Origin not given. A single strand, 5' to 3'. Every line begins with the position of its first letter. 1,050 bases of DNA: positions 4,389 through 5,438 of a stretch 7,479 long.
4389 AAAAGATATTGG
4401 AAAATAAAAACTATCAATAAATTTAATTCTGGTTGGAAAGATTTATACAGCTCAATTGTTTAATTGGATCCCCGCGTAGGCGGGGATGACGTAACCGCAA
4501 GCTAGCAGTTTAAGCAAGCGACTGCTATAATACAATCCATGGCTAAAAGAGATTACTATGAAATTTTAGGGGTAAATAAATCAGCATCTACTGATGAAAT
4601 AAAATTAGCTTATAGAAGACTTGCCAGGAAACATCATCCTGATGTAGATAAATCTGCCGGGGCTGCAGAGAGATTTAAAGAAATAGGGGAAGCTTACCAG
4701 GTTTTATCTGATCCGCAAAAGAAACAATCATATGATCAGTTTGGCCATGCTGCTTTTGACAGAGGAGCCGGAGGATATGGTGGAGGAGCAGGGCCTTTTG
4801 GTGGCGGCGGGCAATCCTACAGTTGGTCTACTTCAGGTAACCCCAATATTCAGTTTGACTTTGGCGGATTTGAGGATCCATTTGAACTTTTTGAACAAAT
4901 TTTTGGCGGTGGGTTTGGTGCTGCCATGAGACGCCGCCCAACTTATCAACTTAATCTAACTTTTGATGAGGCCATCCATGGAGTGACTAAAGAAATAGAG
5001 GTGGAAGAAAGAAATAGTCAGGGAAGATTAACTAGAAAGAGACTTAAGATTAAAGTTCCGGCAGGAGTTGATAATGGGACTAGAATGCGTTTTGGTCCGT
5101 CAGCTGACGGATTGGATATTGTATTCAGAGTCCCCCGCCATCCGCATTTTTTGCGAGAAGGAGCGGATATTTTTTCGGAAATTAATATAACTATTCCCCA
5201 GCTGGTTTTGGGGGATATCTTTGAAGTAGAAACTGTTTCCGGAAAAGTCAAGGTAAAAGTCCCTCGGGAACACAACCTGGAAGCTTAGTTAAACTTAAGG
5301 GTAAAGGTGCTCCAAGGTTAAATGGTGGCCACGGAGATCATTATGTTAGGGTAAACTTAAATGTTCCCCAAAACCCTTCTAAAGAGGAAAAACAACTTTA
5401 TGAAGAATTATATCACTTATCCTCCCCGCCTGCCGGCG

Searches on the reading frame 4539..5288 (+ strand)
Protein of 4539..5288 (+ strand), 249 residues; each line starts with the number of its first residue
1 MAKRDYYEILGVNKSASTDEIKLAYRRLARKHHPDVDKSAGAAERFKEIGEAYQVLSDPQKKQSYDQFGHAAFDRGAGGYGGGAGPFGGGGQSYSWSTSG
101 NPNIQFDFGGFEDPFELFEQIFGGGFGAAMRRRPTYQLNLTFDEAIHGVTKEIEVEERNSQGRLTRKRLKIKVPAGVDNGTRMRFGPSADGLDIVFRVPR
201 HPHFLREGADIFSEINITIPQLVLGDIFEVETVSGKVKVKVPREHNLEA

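Call 5: search_protein_families(library=pfam, proteins=[window:4539-5288:+], max_evalue=0.01)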
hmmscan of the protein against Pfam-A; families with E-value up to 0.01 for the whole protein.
window:4539-5288:+ (249 aa): 2 families
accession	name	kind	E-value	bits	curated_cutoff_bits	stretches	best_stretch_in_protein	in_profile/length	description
PF00226.36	DnaJ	-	3.5e-26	91.5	27.8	1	5-66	1-63/63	DnaJ domain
PF01556.23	DnaJ_C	-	3.3e-21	76.4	26.6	1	136-244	3-118/152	DnaJ C terminal domain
